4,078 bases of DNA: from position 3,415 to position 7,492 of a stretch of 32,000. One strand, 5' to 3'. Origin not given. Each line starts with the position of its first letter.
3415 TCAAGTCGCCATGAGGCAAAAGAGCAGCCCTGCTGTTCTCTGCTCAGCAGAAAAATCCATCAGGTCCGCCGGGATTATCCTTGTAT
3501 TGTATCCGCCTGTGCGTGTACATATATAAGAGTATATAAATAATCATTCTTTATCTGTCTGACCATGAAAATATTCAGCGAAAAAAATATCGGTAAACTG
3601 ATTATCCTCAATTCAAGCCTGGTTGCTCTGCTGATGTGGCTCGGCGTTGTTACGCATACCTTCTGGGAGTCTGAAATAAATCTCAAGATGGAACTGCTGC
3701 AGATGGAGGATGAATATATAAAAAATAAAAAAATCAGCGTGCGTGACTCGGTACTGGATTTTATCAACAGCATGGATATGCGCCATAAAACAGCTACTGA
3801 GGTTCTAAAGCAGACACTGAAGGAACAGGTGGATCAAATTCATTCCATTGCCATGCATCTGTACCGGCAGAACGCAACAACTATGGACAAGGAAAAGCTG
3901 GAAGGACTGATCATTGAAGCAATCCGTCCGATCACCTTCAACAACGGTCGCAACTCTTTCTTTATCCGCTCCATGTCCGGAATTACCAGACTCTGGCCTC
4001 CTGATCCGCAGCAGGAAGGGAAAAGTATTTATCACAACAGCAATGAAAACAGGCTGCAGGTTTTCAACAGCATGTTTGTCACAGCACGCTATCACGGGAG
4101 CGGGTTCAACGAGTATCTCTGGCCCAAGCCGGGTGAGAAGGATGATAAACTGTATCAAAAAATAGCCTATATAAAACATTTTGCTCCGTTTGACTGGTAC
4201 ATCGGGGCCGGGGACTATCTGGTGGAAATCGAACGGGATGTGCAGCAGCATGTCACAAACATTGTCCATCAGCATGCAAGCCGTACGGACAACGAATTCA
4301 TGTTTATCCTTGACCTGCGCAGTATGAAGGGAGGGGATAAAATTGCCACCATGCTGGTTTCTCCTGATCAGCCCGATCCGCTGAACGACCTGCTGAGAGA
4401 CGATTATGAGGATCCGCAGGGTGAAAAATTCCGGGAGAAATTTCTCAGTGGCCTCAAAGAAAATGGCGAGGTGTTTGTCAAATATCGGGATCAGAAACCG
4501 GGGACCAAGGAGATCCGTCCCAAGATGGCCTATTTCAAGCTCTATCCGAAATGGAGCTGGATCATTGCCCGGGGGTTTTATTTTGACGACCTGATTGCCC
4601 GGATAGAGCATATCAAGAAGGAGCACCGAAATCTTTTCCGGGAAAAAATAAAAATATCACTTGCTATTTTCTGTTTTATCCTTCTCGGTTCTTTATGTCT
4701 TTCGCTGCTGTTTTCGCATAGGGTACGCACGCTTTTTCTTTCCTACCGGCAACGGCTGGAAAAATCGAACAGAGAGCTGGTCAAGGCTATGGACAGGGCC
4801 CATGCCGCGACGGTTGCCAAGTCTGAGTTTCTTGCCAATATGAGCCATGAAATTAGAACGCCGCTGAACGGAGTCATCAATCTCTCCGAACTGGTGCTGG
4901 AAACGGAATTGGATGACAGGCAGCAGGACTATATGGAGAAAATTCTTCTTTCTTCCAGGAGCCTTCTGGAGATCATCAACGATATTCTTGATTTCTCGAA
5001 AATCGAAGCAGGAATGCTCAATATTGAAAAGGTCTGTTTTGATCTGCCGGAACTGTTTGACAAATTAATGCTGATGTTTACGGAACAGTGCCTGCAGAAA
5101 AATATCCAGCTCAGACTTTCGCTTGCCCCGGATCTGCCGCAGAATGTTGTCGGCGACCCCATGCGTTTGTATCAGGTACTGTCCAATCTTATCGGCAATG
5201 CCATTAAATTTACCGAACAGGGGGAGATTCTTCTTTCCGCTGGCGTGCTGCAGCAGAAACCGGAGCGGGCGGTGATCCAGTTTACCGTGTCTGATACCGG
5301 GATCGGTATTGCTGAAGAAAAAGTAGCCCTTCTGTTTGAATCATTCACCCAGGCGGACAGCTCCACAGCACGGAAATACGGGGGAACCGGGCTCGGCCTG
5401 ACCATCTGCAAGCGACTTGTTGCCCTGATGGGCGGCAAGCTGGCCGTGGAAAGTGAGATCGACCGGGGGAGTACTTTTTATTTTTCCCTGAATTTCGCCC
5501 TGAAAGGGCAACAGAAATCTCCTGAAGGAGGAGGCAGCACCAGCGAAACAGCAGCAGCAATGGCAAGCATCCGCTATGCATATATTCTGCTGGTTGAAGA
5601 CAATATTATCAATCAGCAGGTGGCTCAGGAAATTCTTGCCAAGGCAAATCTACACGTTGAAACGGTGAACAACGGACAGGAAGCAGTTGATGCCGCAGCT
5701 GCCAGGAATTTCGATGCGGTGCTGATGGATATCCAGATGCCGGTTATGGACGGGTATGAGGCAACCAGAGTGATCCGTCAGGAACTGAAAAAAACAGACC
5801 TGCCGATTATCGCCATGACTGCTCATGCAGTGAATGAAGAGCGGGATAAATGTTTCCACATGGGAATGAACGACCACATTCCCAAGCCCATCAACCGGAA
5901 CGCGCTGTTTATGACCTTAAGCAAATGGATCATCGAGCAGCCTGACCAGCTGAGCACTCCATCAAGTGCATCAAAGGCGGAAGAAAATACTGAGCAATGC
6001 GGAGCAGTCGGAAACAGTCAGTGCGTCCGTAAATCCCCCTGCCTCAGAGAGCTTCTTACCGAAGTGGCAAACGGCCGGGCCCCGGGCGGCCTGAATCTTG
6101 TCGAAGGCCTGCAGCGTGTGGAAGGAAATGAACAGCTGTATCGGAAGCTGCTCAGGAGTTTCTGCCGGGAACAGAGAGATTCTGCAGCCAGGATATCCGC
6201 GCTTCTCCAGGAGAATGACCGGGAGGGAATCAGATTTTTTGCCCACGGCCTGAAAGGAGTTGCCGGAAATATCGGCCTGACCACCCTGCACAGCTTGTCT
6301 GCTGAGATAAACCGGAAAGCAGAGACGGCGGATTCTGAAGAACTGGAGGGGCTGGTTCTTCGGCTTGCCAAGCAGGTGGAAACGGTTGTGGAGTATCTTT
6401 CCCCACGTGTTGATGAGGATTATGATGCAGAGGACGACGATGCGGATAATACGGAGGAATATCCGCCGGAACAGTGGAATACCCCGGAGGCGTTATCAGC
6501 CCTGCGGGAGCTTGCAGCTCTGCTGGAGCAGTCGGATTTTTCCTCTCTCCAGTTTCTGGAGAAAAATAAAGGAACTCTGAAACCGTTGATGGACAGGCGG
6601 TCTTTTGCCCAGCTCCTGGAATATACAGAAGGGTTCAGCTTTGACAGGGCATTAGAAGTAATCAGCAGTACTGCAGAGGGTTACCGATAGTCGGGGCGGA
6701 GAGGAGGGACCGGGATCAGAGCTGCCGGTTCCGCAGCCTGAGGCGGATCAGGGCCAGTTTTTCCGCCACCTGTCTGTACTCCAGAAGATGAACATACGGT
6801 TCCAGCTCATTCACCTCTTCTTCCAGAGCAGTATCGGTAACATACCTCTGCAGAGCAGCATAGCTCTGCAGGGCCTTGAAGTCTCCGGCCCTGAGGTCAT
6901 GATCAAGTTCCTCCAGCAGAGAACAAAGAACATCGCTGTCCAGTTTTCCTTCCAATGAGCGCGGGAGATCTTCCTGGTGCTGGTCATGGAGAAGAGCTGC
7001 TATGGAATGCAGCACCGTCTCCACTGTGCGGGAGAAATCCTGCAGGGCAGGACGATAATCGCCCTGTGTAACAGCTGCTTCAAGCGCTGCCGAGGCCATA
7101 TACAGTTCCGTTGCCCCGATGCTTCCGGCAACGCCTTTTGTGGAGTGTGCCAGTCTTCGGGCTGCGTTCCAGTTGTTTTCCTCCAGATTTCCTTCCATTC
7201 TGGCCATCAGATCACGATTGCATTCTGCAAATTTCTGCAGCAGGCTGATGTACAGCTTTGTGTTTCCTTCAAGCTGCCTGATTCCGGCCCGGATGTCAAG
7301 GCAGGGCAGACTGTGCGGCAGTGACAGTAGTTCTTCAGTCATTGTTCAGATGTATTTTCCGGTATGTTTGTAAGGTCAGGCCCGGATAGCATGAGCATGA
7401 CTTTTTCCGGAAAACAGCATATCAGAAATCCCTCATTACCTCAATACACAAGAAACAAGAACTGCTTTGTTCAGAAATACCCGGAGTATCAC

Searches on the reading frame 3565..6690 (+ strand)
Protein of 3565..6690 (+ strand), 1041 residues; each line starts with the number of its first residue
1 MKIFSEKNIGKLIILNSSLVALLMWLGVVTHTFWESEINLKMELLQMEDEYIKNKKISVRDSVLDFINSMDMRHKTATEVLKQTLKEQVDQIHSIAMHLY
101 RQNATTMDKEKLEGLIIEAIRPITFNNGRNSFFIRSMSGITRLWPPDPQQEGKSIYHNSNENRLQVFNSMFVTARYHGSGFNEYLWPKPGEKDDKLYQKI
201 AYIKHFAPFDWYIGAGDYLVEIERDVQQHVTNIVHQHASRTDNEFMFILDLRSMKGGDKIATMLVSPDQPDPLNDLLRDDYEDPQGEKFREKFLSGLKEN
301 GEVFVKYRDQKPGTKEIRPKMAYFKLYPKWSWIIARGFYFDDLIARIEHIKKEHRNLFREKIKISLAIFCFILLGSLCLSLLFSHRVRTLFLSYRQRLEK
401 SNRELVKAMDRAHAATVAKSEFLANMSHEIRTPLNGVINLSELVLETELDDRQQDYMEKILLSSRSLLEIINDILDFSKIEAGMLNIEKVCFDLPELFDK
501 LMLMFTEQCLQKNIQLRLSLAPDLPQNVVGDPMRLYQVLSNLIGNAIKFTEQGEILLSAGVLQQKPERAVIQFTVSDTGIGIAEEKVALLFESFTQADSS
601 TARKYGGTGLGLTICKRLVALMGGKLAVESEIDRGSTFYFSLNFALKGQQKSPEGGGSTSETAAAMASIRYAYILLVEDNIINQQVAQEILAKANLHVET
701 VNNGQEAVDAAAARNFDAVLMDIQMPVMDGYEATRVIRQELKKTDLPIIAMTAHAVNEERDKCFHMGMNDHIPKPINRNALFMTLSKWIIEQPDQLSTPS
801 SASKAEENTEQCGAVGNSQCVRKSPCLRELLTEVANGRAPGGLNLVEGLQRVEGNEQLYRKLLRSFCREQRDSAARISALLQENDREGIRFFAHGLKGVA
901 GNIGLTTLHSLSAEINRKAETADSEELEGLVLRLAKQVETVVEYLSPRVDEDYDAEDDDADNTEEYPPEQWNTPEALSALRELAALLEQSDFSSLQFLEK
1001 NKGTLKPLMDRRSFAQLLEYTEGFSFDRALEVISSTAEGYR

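Call 6: search_protein_families(library=pfam, proteins=[window:3565-6690:+], max_evalue=0.01)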
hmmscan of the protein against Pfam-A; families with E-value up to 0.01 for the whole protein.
window:3565-6690:+ (1041 aa): 8 families
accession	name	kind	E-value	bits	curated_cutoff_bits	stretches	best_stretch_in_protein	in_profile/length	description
PF08269.17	dCache_2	-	1.1e-69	235.3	26.5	1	39-343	4-297/298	Cache domain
PF17200.10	sCache_2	-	5.3e-36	124.3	25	2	82-229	6-152/155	Single Cache domain 2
PF02518.31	HATPase_c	-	9.9e-30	103.7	26.4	1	530-644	1-109/111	Histidine kinase-, DNA gyrase B-, and HSP90-like ATPase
PF00072.30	Response_reg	-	2.4e-26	92.5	30.2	1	674-782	1-107/111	Response regulator receiver domain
PF00512.31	HisKA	-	7.7e-22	77.6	26.9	1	418-483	1-66/66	His Kinase A (phospho-acceptor) domain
PF01627.28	Hpt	-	1.2e-10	41.9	24.6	1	862-939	2-79/84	Hpt domain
PF17201.10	Cache_3-Cache_2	-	1.8e-10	41.1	27.7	1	148-226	223-293/299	Cache 3/Cache 2 fusion domain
PF09190.17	DALR_2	-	0.0056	17.6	22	0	972-989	11-28/57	DALR domain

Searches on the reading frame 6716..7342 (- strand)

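Call 6: search_protein_families(library=pfam, proteins=[window:6716-7342:-], max_evalue=0.01)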
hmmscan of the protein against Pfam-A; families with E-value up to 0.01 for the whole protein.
window:6716-7342:- (208 aa): 2 families
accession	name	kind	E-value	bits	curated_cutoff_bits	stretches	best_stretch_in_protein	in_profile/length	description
PF01627.28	Hpt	-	1.3e-12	48.3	24.6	1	34-108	2-75/84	Hpt domain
PF13877.11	RPAP3_C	-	0.0083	17.1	23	0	102-166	7-73/92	Potential Monad-binding region of RPAP3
